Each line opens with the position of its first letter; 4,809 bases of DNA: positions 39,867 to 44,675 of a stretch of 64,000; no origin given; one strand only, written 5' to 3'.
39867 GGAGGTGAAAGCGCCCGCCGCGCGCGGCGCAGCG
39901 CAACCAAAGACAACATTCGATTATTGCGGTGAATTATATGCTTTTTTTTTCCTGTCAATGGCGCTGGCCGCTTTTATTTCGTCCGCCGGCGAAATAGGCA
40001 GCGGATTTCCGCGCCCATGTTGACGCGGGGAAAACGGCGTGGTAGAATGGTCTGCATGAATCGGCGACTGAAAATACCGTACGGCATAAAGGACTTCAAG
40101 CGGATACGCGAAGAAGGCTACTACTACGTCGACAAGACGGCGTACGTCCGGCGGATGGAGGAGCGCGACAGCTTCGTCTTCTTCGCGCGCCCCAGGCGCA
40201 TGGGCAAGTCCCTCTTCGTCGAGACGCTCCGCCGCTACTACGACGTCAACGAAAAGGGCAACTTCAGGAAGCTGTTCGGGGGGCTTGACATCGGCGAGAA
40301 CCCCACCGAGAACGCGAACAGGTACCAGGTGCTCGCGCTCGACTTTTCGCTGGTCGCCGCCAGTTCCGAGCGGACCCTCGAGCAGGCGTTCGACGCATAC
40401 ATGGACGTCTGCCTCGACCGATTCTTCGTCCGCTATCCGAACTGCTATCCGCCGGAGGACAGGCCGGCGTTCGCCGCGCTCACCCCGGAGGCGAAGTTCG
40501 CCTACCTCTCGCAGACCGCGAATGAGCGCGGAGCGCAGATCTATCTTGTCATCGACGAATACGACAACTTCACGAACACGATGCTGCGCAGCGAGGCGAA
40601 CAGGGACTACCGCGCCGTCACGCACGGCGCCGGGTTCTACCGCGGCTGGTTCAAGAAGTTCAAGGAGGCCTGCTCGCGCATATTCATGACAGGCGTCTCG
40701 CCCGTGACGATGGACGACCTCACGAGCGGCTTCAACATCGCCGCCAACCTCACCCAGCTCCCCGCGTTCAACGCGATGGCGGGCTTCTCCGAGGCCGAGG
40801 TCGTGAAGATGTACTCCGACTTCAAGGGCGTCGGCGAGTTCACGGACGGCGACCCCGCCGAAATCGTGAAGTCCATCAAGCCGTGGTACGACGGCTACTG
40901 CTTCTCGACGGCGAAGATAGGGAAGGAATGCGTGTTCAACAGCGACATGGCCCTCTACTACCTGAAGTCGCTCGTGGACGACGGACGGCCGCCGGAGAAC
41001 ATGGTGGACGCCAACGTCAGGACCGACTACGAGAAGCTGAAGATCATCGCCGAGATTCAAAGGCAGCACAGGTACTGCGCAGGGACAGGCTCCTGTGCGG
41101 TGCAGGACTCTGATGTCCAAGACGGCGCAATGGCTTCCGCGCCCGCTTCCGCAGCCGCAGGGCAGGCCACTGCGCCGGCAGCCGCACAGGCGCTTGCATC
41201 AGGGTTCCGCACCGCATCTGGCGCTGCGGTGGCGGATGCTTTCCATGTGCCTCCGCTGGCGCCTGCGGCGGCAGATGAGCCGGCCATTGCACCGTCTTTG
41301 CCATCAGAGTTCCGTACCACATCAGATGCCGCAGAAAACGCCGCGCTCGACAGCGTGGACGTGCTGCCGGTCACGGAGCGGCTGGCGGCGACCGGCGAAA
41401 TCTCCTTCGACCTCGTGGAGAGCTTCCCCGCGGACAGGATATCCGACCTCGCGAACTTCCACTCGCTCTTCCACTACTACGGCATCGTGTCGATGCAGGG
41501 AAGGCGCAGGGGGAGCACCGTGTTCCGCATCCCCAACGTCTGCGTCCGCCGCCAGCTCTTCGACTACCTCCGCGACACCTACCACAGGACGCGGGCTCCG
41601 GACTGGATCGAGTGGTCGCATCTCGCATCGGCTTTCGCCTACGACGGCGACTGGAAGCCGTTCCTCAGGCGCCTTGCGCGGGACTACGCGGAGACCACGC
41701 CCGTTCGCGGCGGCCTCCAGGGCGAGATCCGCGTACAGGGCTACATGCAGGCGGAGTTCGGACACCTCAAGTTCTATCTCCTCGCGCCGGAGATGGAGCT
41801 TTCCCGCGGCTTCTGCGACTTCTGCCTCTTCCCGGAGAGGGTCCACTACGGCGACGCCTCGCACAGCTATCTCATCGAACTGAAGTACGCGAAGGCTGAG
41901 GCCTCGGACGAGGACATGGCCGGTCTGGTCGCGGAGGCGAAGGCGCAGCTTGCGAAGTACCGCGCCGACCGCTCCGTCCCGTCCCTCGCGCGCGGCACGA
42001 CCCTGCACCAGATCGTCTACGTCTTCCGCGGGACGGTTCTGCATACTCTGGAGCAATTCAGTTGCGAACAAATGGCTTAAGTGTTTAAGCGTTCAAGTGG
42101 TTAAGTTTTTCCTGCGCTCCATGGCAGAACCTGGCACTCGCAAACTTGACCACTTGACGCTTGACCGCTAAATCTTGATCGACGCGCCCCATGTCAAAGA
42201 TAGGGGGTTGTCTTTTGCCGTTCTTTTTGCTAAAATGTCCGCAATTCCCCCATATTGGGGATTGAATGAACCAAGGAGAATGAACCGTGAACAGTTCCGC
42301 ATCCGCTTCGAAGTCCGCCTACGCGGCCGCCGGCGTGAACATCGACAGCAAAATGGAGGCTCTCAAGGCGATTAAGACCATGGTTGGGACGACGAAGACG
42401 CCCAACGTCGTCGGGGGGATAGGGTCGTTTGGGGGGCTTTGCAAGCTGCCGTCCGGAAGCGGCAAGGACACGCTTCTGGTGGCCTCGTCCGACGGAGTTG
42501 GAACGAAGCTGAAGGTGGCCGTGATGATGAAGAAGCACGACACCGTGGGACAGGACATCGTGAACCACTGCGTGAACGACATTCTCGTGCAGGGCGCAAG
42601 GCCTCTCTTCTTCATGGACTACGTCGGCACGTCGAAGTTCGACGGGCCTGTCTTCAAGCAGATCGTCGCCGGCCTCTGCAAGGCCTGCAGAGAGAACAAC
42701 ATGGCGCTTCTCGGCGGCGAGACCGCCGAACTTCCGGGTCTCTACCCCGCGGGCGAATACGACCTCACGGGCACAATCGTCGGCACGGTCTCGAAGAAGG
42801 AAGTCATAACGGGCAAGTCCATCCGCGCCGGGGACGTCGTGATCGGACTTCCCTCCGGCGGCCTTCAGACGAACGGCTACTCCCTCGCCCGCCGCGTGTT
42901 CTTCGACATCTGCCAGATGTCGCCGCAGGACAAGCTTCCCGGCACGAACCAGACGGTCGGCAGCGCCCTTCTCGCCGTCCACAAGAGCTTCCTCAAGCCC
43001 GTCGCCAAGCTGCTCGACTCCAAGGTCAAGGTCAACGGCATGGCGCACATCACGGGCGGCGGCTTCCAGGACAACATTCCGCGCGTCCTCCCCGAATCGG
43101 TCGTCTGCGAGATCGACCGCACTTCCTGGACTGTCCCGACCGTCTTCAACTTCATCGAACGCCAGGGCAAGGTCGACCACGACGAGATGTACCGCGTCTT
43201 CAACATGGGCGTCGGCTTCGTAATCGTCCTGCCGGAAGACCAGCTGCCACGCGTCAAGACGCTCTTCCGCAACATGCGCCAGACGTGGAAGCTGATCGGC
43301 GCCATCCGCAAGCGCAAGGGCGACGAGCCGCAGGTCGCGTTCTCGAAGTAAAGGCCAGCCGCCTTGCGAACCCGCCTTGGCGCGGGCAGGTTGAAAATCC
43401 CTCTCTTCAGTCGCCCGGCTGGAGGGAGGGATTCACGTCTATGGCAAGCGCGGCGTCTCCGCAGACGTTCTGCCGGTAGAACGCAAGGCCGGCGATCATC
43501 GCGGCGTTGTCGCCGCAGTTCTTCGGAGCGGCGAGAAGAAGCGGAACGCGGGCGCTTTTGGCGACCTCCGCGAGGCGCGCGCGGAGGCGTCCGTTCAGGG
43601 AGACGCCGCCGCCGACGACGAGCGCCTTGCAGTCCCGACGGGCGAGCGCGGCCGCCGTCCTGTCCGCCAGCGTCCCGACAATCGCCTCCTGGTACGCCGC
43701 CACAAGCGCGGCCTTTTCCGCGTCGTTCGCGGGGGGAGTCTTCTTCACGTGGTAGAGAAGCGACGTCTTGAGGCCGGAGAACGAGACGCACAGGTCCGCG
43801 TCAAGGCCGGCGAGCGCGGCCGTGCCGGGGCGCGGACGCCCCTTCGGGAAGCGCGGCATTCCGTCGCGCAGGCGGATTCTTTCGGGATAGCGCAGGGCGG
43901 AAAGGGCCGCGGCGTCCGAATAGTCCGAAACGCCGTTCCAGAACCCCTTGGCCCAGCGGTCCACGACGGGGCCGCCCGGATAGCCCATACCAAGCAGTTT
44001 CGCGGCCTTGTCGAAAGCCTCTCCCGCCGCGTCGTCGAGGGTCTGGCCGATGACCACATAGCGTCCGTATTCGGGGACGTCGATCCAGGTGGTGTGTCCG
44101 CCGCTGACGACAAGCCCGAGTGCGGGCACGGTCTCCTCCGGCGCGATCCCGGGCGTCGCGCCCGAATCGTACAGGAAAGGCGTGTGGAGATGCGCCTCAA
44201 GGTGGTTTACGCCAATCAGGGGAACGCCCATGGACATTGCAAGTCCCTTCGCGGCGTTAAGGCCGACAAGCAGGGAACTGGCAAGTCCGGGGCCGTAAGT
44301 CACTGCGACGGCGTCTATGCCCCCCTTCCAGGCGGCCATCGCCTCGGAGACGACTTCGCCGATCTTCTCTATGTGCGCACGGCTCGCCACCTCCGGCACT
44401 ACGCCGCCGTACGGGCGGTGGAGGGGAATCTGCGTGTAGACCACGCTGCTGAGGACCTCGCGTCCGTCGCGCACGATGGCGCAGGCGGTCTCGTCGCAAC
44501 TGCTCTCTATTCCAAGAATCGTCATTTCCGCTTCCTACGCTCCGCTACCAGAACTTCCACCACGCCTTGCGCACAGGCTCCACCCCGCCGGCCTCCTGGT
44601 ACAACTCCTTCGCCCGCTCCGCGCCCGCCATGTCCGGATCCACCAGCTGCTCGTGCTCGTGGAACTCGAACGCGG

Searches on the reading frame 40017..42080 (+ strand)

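Call 73: search_protein_families(library=pfam, proteins=[window:40017-42080:+], max_evalue=0.0001)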
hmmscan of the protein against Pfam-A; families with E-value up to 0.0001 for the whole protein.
window:40017-42080:+ (687 aa): 2 families
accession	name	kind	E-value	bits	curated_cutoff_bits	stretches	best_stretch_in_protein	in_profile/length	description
PF09820.16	AAA-ATPase_like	-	1.2e-54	185.7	26.1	1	21-236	1-201/201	Predicted AAA-ATPase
PF08011.17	PDDEXK_9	-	1.4e-11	44.7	25.5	1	581-673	14-98/105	PD-(D/E)XK nuclease superfamily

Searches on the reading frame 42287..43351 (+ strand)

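Call 73: search_protein_families(library=pfam, proteins=[window:42287-43351:+], max_evalue=0.0001)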
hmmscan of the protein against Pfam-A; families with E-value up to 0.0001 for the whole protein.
window:42287-43351:+ (354 aa): 2 families
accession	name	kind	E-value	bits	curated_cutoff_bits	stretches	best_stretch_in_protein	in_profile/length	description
PF02769.27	AIRS_C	-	1.3e-23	84.3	23.1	1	180-349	1-154/156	AIR synthase related protein, C-terminal domain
PF00586.29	AIRS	-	7.6e-23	81.5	24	1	60-168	11-112/112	AIR synthase related protein, N-terminal domain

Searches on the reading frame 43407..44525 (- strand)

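Call 73: search_protein_families(library=pfam, proteins=[window:43407-44525:-], max_evalue=0.0001)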
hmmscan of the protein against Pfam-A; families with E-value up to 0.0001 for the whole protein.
window:43407-44525:- (372 aa): 1 family
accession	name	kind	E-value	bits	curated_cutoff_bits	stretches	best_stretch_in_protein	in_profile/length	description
PF00814.31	TsaD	-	1.1e-69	235.5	24.8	1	23-345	1-263/264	tRNA N6-adenosine threonylcarbamoyltransferase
